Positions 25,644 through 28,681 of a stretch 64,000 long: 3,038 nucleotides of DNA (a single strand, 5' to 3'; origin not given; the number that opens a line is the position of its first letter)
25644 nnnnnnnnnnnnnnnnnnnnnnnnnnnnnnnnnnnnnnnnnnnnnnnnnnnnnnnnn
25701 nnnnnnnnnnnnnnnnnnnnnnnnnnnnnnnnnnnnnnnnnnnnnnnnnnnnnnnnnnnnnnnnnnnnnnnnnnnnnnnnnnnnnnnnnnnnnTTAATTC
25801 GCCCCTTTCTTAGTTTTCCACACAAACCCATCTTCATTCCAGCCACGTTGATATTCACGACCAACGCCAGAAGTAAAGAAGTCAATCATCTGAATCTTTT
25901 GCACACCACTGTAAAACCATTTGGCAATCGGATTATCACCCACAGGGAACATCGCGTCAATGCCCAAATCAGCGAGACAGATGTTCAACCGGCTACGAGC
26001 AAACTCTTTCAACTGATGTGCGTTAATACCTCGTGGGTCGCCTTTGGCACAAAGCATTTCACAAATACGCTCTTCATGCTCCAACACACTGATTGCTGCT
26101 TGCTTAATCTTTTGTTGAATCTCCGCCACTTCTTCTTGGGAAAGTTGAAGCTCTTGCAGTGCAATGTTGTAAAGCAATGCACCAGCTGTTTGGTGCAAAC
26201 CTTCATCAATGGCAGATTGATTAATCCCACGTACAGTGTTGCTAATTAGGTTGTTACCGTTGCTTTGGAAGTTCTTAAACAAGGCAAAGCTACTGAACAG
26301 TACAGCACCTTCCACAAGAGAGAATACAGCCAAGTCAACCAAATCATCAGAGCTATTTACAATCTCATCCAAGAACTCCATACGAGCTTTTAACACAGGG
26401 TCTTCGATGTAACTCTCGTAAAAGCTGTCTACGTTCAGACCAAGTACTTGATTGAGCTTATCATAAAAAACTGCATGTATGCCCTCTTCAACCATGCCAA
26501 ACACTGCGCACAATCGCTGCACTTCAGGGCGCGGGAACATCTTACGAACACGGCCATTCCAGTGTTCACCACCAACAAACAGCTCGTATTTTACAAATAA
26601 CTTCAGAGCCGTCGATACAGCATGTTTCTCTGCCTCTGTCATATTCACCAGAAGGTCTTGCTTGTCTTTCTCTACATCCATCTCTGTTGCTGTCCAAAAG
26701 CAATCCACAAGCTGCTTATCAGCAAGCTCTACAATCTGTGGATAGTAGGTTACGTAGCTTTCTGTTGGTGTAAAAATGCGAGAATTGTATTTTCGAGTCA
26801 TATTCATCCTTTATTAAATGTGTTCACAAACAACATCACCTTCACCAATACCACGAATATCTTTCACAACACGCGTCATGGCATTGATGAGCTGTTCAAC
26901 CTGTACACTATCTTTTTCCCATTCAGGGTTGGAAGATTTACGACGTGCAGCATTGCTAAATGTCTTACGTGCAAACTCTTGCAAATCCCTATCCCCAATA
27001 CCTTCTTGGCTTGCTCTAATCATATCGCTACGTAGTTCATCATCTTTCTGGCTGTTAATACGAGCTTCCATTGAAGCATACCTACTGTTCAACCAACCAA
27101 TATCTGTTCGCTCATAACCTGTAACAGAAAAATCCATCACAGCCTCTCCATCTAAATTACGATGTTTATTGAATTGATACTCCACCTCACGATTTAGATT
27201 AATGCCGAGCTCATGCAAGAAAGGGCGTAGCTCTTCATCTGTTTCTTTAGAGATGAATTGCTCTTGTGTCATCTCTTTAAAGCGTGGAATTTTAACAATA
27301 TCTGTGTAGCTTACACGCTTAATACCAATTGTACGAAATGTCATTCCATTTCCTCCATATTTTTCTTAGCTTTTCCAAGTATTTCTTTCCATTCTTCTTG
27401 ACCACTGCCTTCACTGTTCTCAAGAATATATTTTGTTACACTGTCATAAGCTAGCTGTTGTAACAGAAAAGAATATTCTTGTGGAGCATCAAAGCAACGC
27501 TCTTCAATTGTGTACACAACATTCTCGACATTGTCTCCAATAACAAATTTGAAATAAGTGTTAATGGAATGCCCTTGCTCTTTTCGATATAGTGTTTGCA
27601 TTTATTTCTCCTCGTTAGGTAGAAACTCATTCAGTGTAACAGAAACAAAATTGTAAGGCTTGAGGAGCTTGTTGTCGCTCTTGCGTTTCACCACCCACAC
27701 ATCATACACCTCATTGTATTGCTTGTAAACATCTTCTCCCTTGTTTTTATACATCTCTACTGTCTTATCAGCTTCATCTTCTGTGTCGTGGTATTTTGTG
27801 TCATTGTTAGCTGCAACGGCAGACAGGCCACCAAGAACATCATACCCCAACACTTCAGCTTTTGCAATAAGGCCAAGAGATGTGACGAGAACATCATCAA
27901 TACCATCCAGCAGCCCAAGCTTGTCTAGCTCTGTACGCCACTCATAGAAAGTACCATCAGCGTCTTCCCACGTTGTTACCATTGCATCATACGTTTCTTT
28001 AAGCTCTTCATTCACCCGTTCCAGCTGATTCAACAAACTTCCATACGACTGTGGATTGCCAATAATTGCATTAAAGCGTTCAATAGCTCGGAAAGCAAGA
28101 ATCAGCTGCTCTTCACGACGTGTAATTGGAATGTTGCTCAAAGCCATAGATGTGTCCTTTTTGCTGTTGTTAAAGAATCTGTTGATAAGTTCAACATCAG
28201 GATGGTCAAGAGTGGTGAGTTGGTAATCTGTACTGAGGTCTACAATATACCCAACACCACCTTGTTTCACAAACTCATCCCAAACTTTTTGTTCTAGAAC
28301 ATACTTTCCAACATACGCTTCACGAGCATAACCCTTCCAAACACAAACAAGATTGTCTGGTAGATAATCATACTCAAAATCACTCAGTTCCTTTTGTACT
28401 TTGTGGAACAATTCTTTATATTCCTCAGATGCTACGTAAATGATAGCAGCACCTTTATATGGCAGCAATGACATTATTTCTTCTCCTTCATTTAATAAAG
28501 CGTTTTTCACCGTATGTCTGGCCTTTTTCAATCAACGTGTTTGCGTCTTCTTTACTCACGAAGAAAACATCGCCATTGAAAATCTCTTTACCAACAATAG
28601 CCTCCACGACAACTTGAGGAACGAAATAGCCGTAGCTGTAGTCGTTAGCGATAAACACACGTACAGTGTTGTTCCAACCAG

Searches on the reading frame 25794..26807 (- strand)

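Call 10: search_protein_families(library=phrogs, proteins=[window:25794-26807:-], max_evalue=0.001)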
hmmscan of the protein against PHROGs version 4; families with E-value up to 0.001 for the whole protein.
window:25794-26807:- (337 aa): 3 families
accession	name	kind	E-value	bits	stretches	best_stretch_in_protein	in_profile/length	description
phrog_86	-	DNA, RNA and nucleotide metabolism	6.4e-71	240.6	1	12-328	66-394/504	ribonucleoside diphosphate reductase small subunit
phrog_30939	-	DNA, RNA and nucleotide metabolism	6.2e-69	233.8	1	3-322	2-322/977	ribonucleotide reductase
phrog_10582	-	DNA, RNA and nucleotide metabolism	0.00038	20.8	1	21-116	33-124/255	ribonucleotide reductase class Ia beta subunit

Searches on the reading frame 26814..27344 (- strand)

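Call 10: search_protein_families(library=phrogs, proteins=[window:26814-27344:-], max_evalue=0.001)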
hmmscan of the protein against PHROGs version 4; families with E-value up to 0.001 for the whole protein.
window:26814-27344:- (176 aa): 3 families
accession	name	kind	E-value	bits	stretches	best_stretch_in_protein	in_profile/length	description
phrog_3506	-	DNA, RNA and nucleotide metabolism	9e-15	55.5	1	11-113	6-103/115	thymidylate synthase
phrog_4007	-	unknown function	3.2e-07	31.5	1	33-86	45-98/108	-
phrog_32586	-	unknown function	0.00043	21.2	1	76-98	21-43/53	-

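Call 35: search_protein_families(library=pfam, proteins=[window:26814-27344:-], max_evalue=0.001)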
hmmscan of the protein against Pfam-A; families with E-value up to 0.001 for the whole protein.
window:26814-27344:- (176 aa): 0 families

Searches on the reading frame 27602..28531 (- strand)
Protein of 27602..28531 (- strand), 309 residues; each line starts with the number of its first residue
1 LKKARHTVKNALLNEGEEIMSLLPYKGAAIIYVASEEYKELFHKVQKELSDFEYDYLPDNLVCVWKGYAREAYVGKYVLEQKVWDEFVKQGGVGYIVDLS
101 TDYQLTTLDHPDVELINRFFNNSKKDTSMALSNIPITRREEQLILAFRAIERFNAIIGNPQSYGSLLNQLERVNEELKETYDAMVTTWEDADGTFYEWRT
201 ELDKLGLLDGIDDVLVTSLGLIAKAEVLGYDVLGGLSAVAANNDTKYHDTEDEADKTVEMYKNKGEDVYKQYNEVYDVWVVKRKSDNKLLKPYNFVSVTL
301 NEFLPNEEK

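Call 10: search_protein_families(library=phrogs, proteins=[window:27602-28531:-], max_evalue=0.001)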
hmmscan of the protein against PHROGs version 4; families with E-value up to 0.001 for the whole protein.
window:27602-28531:- (309 aa): 2 families
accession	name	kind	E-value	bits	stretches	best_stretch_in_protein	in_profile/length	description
phrog_671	-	other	1.6e-13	51.1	1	129-308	521-661/678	nucleotide pyrophosphohydrolase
phrog_2144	-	other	2.4e-07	31.7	1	159-265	24-129/290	MazG-like pyrophosphatase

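Call 26: search_protein_families(library=pfam, proteins=[window:27602-28531:-], max_evalue=0.01)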
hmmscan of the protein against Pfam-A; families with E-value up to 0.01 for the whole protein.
window:27602-28531:- (309 aa): 0 families
